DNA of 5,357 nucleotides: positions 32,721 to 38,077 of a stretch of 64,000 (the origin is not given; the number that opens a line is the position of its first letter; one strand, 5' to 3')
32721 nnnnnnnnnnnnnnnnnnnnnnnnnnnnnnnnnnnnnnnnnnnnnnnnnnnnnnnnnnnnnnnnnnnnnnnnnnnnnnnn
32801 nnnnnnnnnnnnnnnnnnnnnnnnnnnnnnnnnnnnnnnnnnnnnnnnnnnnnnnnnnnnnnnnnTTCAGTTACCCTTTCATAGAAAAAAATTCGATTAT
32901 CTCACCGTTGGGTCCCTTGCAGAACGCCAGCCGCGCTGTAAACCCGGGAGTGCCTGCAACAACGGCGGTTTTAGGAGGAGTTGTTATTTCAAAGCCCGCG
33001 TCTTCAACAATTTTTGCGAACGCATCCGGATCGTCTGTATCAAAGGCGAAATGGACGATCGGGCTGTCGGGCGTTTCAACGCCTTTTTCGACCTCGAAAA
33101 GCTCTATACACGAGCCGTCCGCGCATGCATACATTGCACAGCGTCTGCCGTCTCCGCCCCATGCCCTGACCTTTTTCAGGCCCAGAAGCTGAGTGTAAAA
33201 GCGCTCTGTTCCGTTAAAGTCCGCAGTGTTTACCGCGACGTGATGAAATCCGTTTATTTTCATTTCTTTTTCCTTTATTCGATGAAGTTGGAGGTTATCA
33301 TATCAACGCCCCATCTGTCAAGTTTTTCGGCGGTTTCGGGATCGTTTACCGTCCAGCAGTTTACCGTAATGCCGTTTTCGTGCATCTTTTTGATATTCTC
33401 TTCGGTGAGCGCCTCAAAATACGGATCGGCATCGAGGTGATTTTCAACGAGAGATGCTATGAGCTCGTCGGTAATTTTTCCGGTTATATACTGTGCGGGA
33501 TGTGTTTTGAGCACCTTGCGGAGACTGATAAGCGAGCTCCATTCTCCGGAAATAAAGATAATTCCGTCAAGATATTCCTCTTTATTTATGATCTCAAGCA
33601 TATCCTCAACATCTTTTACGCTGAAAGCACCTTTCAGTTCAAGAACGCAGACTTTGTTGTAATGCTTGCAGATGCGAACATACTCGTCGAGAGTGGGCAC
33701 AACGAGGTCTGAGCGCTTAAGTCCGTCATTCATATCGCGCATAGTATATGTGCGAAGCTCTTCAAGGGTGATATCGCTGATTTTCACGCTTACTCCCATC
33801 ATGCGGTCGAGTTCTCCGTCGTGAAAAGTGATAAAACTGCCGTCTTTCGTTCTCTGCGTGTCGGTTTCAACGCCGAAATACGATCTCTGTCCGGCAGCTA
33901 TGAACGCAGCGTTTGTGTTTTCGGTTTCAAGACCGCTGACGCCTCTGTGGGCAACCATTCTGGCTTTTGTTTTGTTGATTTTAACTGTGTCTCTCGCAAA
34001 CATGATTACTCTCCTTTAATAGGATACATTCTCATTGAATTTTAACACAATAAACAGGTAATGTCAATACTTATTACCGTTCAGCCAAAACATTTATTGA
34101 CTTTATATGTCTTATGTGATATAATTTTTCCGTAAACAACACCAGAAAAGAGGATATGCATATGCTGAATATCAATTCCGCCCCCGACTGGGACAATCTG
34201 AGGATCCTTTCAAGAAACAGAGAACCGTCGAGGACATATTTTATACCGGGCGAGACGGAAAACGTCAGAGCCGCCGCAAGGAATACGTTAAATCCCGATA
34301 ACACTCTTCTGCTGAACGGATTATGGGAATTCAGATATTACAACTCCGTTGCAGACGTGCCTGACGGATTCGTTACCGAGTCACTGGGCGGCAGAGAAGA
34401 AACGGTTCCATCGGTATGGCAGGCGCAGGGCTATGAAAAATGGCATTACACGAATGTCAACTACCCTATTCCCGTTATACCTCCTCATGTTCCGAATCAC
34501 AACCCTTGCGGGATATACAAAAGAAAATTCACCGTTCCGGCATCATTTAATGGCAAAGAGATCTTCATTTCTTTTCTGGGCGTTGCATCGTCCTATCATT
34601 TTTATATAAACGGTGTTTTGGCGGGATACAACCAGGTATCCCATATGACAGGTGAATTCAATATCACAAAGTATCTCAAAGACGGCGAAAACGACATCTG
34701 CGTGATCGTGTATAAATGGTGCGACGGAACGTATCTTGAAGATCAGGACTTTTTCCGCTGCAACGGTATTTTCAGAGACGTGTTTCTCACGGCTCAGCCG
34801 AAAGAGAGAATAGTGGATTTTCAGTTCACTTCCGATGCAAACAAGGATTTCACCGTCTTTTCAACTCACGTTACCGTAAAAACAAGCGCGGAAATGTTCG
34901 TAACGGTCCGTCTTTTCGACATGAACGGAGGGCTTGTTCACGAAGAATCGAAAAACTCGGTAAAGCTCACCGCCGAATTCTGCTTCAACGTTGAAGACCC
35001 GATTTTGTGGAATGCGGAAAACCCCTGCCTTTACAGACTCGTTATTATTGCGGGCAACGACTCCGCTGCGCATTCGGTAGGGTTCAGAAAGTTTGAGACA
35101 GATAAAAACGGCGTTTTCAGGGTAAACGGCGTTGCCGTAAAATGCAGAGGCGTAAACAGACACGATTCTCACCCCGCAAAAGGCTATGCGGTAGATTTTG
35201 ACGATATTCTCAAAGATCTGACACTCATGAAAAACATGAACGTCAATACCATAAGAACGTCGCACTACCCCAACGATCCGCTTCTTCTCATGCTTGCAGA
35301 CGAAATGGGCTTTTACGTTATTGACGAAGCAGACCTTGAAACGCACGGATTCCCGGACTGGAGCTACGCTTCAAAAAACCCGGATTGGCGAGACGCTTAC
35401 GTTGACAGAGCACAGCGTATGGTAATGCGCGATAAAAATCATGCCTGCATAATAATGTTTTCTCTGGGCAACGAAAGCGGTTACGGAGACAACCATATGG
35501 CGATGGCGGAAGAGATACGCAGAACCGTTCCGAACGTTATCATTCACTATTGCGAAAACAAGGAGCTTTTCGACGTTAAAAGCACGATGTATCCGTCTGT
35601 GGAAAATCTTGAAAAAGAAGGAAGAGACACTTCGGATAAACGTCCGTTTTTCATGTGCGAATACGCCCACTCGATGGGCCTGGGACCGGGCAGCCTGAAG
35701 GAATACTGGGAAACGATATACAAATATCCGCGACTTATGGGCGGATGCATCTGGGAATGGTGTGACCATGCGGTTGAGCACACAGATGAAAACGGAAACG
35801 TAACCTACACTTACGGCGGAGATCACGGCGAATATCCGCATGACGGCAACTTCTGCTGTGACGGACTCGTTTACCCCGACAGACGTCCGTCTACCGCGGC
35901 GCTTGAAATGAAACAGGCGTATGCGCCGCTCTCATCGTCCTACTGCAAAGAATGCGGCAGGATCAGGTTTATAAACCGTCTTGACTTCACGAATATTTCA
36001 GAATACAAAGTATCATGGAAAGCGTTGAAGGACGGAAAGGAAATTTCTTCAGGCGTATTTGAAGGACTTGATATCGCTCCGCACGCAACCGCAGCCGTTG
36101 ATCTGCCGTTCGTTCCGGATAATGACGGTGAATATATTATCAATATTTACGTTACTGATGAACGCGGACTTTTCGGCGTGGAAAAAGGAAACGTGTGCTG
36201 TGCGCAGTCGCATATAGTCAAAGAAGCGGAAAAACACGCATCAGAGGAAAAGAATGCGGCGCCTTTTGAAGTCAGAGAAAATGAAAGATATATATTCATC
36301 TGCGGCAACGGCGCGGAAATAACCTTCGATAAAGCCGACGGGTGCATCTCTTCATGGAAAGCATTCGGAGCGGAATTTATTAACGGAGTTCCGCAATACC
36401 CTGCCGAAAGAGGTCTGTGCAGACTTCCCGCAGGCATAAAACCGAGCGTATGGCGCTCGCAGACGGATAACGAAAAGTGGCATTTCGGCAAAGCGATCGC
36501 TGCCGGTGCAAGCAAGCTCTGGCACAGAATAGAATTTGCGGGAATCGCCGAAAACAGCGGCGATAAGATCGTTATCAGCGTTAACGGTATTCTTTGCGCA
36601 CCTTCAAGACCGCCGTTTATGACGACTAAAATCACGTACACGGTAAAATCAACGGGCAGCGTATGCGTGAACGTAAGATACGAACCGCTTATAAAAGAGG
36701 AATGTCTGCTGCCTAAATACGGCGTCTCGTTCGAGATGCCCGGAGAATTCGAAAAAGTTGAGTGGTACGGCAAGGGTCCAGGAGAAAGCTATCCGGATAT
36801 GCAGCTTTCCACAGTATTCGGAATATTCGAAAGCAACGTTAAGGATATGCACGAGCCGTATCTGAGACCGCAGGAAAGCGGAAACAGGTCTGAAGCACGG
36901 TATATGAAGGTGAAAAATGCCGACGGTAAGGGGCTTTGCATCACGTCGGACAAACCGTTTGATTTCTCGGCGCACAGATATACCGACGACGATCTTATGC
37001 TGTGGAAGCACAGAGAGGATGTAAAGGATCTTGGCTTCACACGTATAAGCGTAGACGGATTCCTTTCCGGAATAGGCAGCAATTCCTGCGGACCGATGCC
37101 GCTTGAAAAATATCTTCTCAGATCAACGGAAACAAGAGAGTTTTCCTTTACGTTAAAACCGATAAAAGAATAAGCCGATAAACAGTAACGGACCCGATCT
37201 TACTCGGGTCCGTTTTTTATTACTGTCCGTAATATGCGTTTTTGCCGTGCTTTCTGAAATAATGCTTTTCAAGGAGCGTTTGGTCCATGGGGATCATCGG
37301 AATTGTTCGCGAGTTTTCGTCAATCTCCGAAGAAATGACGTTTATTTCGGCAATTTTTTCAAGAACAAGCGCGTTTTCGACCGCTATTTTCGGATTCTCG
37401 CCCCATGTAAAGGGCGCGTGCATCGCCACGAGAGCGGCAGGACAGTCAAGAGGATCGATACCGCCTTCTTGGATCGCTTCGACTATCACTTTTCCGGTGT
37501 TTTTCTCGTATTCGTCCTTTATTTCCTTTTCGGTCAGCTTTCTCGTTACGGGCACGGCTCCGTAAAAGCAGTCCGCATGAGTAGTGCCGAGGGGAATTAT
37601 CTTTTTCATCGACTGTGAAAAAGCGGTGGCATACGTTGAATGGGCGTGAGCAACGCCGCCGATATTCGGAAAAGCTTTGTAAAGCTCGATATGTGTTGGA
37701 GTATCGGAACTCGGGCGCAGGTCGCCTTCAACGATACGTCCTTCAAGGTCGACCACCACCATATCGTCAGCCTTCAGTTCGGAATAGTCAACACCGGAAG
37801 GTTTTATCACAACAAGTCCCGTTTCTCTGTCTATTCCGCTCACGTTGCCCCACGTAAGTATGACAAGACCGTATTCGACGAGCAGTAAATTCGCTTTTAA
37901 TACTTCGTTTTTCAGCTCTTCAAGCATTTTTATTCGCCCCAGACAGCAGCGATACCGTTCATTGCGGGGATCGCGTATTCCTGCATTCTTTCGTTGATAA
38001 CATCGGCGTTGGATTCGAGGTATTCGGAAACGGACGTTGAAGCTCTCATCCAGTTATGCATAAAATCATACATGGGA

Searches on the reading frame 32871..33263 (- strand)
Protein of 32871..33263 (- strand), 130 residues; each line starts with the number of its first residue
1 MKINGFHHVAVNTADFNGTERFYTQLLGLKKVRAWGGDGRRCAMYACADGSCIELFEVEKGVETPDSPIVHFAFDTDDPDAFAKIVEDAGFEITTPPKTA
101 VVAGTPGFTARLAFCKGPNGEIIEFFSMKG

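Call 58: search_protein_families(library=pfam, proteins=[window:32871-33263:-], max_evalue=0.1)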
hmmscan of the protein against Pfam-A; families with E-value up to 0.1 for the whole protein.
window:32871-33263:- (130 aa): 4 families
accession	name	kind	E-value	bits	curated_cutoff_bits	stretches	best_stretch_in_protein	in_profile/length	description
PF00903.31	Glyoxalase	-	2.2e-15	57.5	20.6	1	5-125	1-121/121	Glyoxalase/Bleomycin resistance protein/Dioxygenase superfamily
PF13669.12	Glyoxalase_4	-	3.7e-06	27.6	27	1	7-97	1-97/109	Glyoxalase/Bleomycin resistance protein/Dioxygenase superfamily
PF18029.7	Glyoxalase_6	-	0.0067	17.5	23.6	1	9-90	2-80/106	Glyoxalase-like domain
PF13468.12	Glyoxalase_3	-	0.044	14.3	25.1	0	68-96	77-102/176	Glyoxalase-like domain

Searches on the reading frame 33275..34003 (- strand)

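Call 9: search_protein_families(library=pfam, proteins=[window:33275-34003:-], max_evalue=0.001)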
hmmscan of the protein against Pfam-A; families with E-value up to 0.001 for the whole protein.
window:33275-34003:- (242 aa): 1 family
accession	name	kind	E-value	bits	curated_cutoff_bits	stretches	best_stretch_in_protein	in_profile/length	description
PF03009.23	GDPD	-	5.5e-31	109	23.6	1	19-241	1-242/244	Glycerophosphoryl diester phosphodiesterase family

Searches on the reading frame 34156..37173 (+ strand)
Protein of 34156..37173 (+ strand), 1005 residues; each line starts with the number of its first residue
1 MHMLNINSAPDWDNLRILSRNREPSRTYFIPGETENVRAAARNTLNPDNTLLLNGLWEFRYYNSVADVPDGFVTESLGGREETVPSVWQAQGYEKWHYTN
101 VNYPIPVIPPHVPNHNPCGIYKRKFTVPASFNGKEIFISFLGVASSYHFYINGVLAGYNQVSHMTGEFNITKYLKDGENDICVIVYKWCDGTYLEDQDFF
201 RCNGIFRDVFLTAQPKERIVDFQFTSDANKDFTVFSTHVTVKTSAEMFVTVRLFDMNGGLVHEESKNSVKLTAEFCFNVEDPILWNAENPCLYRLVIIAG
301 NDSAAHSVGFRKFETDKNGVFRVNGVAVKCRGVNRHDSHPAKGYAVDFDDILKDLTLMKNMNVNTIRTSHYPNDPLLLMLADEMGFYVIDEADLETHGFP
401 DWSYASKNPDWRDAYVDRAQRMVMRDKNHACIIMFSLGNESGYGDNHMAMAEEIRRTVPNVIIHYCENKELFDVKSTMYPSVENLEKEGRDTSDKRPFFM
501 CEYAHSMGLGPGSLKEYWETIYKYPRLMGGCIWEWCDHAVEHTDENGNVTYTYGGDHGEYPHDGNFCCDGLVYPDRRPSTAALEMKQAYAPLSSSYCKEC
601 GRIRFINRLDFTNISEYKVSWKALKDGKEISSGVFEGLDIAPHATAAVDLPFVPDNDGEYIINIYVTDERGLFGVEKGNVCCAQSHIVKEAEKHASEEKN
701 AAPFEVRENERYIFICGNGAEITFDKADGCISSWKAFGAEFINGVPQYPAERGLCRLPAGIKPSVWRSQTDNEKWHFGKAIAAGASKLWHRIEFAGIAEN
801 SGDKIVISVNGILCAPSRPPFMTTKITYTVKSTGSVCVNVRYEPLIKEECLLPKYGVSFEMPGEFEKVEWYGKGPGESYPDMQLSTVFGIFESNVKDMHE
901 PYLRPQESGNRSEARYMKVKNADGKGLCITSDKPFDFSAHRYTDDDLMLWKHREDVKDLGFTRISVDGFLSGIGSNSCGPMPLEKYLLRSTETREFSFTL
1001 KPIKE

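Call 8: search_protein_families(library=pfam, proteins=[window:34156-37173:+], max_evalue=0.001)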
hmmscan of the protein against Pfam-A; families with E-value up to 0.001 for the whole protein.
window:34156-37173:+ (1005 aa): 7 families
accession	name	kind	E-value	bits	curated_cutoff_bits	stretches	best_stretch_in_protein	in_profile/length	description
PF02836.23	Glyco_hydro_2_C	-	9.4e-86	288.1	21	1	317-592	4-300/302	Glycosyl hydrolases family 2, TIM barrel domain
PF02929.23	Bgal_small_N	-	7.7e-62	209.6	25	1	717-1000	2-248/248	Beta galactosidase small chain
PF02837.24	Glyco_hydro_2_N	-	5.1e-39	134.3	28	1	53-215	4-169/169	Glycosyl hydrolases family 2, sugar binding domain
PF16353.11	LacZ_4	-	5.8e-13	49.4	27.3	1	604-678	2-76/87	Beta-galactosidase, domain 4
PF00703.27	Glyco_hydro_2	-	3.2e-08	34.7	23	1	218-311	2-109/109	Glycosyl hydrolases family 2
PF22666.2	Glyco_hydro_2_N2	-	7.9e-05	23.2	27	1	120-186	51-118/167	Glycosyl hydrolase 2 galactose-binding domain-like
PF03198.20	Glyco_hydro_72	-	0.00081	19.2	25.9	0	308-442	15-147/314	Glucanosyltransferase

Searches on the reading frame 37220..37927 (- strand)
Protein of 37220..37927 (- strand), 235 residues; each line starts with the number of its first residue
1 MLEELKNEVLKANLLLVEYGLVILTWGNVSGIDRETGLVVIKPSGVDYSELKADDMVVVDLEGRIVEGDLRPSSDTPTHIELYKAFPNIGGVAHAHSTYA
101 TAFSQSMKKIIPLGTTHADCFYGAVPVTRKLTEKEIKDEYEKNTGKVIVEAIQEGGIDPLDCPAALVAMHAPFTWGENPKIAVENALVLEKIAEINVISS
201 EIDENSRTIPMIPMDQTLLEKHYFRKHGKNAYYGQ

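Call 8: search_protein_families(library=pfam, proteins=[window:37220-37927:-], max_evalue=0.001)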
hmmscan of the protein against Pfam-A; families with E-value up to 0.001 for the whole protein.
window:37220-37927:- (235 aa): 1 family
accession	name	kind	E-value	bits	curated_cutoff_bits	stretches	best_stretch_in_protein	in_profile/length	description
PF00596.27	Aldolase_II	-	5.6e-50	170.2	22.2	1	8-196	2-182/183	Class II Aldolase and Adducin N-terminal domain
